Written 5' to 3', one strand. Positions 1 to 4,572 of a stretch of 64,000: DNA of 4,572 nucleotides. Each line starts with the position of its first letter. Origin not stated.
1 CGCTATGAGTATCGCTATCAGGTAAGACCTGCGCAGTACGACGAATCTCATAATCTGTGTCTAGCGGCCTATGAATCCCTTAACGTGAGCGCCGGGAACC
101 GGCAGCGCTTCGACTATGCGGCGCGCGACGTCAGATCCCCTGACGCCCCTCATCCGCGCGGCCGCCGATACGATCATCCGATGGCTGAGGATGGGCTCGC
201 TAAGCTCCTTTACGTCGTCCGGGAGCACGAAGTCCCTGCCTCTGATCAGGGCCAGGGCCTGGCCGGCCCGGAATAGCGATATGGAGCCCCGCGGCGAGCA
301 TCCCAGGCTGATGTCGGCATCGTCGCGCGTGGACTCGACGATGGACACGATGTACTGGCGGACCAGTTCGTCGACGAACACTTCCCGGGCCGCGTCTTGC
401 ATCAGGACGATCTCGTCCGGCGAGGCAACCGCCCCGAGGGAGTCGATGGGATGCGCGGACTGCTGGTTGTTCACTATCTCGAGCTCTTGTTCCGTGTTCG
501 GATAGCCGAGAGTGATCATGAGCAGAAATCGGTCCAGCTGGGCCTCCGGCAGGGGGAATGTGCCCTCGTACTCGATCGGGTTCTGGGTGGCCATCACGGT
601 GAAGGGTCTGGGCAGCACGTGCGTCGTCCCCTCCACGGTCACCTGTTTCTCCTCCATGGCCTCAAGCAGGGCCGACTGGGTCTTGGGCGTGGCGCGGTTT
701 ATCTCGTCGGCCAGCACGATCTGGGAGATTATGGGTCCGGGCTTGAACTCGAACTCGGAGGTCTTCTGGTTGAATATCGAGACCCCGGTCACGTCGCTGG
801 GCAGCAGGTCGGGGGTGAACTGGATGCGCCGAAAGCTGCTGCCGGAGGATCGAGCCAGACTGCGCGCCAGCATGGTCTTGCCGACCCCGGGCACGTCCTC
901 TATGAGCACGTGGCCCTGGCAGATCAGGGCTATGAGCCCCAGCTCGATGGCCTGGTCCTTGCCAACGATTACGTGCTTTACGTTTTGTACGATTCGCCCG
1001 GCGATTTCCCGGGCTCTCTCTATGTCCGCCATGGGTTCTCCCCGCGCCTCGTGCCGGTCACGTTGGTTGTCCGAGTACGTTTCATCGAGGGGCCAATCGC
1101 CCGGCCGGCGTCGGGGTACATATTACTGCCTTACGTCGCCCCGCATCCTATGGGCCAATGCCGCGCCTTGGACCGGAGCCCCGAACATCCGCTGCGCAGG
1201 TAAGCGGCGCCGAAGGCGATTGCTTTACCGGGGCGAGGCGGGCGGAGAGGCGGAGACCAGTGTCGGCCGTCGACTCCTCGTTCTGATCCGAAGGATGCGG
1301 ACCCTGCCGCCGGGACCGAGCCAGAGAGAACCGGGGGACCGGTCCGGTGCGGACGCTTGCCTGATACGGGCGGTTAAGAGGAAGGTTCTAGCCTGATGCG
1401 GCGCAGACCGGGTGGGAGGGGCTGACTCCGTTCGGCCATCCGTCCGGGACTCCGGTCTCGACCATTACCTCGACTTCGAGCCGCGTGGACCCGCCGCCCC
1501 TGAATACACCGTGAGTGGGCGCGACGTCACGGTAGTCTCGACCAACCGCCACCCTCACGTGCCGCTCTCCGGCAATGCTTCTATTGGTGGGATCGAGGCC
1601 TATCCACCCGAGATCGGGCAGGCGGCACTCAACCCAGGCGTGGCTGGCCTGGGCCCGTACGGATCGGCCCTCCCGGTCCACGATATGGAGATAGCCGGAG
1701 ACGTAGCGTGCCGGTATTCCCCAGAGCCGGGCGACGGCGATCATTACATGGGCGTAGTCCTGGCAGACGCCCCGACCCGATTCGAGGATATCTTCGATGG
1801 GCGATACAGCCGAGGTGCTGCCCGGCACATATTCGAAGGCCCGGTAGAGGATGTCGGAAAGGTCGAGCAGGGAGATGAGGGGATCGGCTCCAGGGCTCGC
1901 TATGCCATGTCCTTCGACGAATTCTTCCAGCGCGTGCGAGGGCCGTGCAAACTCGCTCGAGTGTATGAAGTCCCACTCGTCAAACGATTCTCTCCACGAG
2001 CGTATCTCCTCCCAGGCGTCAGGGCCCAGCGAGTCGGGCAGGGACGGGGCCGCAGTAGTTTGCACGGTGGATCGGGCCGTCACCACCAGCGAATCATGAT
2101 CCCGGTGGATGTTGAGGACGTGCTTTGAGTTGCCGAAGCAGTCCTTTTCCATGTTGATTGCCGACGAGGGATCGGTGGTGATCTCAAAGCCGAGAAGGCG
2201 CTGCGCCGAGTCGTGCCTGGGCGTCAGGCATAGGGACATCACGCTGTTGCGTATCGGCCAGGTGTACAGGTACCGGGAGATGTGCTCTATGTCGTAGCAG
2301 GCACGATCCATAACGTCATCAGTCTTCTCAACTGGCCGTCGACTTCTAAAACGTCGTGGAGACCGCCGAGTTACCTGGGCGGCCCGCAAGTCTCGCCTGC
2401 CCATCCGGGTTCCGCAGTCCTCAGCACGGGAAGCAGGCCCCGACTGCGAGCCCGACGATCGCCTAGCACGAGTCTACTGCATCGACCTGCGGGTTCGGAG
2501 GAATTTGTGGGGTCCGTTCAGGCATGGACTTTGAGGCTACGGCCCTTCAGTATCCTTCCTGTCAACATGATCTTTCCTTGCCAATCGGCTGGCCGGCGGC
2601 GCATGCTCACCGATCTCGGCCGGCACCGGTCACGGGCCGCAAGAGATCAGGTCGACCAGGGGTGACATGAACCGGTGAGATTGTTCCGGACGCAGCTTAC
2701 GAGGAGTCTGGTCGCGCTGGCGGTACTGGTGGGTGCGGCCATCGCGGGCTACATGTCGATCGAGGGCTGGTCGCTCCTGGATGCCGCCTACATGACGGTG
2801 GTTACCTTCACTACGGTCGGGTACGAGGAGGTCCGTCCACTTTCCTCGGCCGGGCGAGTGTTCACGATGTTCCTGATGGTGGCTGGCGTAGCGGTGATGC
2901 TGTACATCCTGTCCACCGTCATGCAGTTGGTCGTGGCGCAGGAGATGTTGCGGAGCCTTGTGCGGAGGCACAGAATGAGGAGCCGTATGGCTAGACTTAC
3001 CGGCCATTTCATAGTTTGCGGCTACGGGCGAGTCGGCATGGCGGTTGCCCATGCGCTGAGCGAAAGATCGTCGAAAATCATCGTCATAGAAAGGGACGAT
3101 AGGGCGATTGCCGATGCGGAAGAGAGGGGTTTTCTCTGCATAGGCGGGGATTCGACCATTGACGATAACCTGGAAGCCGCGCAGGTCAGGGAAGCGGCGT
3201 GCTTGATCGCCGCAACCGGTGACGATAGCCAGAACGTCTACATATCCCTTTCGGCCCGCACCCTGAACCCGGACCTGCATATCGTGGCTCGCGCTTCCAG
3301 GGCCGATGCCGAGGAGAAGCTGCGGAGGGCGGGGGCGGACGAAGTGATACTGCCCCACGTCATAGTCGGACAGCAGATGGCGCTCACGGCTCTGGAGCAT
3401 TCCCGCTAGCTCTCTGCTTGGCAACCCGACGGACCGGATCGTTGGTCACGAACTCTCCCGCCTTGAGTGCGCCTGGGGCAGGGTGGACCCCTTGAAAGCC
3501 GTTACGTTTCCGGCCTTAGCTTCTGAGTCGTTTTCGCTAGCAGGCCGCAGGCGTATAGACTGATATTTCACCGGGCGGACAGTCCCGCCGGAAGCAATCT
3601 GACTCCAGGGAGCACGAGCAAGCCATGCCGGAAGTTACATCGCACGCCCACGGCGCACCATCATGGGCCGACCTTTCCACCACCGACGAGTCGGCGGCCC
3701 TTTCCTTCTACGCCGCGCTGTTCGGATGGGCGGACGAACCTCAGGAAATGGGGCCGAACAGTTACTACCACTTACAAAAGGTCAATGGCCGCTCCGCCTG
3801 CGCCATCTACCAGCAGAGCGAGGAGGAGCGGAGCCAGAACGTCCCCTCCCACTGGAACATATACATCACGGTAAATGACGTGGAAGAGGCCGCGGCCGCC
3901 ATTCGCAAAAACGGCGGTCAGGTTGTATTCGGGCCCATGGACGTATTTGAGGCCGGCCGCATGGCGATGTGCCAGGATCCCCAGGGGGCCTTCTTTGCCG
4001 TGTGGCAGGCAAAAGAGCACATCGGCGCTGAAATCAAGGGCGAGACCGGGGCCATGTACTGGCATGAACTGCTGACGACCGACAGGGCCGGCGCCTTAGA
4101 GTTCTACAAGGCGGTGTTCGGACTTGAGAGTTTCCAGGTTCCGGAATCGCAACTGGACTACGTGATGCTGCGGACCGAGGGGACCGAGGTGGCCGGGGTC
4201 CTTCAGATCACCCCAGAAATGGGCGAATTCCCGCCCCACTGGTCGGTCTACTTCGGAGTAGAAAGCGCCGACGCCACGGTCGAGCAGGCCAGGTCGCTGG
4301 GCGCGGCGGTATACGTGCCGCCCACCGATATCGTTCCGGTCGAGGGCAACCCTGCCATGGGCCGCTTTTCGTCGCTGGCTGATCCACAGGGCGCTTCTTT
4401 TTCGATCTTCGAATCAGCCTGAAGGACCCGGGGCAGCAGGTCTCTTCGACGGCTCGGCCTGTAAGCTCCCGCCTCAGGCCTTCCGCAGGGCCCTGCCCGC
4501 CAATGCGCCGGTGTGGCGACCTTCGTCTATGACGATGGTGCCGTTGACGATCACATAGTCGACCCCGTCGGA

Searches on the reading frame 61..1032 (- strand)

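Call 49: search_protein_families(library=pfam, proteins=[window:61-1032:-], max_evalue=0.00001)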
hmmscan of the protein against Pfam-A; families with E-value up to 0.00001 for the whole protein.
window:61-1032:- (323 aa): 6 families
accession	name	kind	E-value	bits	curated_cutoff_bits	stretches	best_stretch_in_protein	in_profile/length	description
PF07726.17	AAA_3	-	5.4e-66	220.9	27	1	41-171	1-131/131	ATPase family associated with various cellular activities (AAA)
PF17863.7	AAA_lid_2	-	1.4e-21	76.5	22.7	1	234-305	2-73/74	AAA lid domain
PF07728.20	AAA_5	-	6.9e-15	55.7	22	1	42-169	2-139/139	AAA domain (dynein-related subfamily)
PF20030.5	bpMoxR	-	9.1e-10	38.4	27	1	14-182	6-173/205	MoxR domain in the MoxR-vWA-beta-propeller ternary systems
PF00004.35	AAA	-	3.9e-07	31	21.2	1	47-152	6-111/131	ATPase family associated with various cellular activities (AAA)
PF00493.29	MCM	-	7.8e-07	28.9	23.3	1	34-154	52-175/224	MCM P-loop domain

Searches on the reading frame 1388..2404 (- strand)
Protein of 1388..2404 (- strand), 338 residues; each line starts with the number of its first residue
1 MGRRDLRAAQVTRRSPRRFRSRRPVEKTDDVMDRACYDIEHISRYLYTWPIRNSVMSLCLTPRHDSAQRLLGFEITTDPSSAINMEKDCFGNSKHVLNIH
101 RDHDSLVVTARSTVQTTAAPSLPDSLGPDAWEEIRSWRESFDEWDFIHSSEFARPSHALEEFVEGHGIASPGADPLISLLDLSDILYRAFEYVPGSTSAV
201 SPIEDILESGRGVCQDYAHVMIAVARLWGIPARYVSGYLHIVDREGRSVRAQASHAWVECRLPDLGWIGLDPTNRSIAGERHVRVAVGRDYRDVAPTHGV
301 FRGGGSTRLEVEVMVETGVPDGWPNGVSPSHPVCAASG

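Call 49: search_protein_families(library=pfam, proteins=[window:1388-2404:-], max_evalue=0.00001)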
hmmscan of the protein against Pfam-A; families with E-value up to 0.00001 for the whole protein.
window:1388-2404:- (338 aa): 2 families
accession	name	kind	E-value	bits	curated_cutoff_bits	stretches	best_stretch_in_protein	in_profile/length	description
PF01841.26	Transglut_core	-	2.8e-22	79.5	23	1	179-272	18-108/108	Transglutaminase-like superfamily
PF08379.15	Bact_transglu_N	-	6.1e-20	72.2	27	1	37-115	1-80/80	Bacterial transglutaminase-like N-terminal region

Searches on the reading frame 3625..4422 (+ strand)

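Call 49: search_protein_families(library=pfam, proteins=[window:3625-4422:+], max_evalue=0.00001)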
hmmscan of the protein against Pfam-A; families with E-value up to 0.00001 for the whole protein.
window:3625-4422:+ (265 aa): 2 families
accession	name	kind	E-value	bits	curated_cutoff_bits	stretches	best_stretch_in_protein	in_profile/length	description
PF00903.31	Glyoxalase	-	1e-15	58.6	20.6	1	16-123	6-118/121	Glyoxalase/Bleomycin resistance protein/Dioxygenase superfamily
PF18029.7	Glyoxalase_6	-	4e-14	53.6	23.6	1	18-126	5-105/106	Glyoxalase-like domain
